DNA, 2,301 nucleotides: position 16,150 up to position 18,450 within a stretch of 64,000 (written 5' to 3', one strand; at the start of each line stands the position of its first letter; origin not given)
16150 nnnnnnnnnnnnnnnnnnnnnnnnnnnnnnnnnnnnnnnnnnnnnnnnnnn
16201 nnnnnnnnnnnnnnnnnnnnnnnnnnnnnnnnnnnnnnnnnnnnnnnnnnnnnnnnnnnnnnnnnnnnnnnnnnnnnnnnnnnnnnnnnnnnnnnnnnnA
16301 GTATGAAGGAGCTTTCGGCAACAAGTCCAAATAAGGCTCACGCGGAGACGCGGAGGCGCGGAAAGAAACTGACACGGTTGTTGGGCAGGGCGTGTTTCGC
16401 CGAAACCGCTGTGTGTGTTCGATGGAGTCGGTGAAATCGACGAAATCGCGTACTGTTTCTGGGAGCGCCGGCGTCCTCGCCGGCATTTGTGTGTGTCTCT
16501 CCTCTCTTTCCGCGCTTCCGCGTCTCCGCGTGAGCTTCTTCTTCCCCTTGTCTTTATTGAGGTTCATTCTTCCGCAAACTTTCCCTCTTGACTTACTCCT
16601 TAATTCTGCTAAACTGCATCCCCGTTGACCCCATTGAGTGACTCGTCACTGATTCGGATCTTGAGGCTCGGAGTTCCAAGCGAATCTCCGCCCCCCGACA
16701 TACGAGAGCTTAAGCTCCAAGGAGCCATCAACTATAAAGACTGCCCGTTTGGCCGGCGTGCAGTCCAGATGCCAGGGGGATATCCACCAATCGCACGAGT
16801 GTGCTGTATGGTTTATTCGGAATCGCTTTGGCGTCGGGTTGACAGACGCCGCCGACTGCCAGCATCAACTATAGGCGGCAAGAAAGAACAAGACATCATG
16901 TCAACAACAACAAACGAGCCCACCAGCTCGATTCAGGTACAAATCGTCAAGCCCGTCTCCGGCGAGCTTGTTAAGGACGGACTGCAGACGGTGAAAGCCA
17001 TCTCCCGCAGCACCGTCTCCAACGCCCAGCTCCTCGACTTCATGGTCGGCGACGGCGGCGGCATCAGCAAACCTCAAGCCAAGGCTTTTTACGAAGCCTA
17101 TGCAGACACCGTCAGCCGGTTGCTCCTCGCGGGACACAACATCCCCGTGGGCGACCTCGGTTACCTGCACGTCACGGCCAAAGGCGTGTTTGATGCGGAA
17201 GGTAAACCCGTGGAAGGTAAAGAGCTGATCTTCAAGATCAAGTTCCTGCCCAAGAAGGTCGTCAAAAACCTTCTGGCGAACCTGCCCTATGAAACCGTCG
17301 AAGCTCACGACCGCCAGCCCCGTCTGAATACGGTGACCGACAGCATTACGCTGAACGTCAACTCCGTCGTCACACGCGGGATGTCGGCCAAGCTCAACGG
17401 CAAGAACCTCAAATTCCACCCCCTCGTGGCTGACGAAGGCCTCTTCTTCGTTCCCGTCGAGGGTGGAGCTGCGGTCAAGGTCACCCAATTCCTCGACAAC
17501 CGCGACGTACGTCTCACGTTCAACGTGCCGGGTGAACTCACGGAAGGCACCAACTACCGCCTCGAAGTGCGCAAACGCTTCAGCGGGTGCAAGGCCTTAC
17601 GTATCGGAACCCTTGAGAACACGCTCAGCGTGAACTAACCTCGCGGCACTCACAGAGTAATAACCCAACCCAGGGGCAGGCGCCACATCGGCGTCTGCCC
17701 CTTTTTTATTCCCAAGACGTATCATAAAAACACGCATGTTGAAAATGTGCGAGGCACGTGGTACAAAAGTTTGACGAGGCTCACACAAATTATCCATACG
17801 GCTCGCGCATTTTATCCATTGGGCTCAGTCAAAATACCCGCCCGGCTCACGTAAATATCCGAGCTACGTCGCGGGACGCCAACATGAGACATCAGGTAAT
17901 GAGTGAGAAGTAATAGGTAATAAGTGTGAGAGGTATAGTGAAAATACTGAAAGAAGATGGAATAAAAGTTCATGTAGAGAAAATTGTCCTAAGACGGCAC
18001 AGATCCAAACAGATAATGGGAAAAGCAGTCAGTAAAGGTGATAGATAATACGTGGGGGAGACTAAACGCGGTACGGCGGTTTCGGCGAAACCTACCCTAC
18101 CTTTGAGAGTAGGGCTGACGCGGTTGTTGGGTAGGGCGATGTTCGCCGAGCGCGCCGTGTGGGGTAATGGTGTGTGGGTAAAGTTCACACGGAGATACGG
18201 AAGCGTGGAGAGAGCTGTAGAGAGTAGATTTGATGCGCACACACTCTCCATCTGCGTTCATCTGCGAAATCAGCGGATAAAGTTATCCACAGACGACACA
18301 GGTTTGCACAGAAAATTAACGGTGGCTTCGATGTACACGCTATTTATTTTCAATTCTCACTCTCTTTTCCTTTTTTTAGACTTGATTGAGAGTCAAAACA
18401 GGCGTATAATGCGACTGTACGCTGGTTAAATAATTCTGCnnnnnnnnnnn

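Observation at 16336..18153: HU-like/DUF4469 gene inside a repeat-bounded non-coding cassette (copy 1)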

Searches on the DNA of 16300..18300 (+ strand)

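Call 11: search_rna_families(source=window, start=16300, end=18300, threshold=evalue, max_evalue=10)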
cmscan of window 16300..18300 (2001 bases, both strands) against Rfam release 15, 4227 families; matches with E-value up to 10: 8.
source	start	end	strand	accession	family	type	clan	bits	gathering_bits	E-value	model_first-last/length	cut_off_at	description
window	16336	16535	+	RF04159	MIR1437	Gene; miRNA;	-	42.6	168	2.3e-05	1-192/192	no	MIR1437 microRNA precursor family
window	16329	16542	+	RF03828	MIR831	Gene; miRNA;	-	27.2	100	0.0061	1-181/181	no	MIR831 microRNA precursor family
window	17628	17707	+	RF02241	Xoo2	Gene; sRNA;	-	20.2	45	0.54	1-78/78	no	Xanthomonadaceae sRNA Xoo2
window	17664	17702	-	RF00763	mir-339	Gene; miRNA;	-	19.5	60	4.1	1-92/92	no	mir-339 microRNA precursor family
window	18090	18132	+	RF02939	COG2908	Cis-reg;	-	16.3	58.7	0.72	1-45/45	no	COG2908 RNA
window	17318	17356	+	RF00089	SNORD31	Gene; snRNA; snoRNA; CD-box;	CL00053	15.7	40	4.6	27-65/69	no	Small nucleolar RNA SNORD31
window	16502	16591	+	RF01956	NEAT1_2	Gene; lncRNA;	-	15.3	60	3.2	1-116/116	no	Nuclear enriched abundant transcript 1 conserved region 2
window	16468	16500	-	RF00195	RsmY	Gene; sRNA;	CL00106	11.4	57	9.2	35-67/121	no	RsmY RNA family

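Call 84: search_rna_families(sources=[L004, L005, L007, L008, L009, L010, L011, L012, L013, L015], threshold=gathering)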
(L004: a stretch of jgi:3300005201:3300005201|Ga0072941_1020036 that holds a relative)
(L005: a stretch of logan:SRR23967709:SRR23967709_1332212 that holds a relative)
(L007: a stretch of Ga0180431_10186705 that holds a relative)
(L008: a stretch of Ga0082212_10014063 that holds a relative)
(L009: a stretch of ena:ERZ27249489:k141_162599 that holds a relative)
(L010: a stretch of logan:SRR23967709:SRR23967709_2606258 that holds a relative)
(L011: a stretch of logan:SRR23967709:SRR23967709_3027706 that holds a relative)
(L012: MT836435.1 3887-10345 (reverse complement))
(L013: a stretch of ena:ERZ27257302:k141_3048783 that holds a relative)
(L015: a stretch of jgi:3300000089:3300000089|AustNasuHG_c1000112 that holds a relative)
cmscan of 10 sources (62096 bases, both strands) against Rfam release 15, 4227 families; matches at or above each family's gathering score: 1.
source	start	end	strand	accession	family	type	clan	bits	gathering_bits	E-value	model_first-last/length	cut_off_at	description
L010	1908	1979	-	RF00005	tRNA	Gene; tRNA;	CL00001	53.2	29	1.3e-08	1-71/71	no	tRNA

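Call 124: search_rna_families(sources=[L016, L017, L018, L019, L020, L022], threshold=gathering)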
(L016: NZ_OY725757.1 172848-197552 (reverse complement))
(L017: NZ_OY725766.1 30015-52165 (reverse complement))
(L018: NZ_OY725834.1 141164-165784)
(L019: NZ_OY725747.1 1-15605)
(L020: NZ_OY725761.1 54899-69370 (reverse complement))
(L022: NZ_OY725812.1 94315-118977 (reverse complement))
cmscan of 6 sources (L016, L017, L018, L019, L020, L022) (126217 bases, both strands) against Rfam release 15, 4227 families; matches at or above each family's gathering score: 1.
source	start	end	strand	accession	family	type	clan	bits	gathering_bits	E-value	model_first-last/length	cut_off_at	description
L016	22692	22894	-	RF00174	Cobalamin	Cis-reg; riboswitch;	CL00101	109.7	31.5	2.8e-26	1-189/189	no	Cobalamin riboswitch aptamer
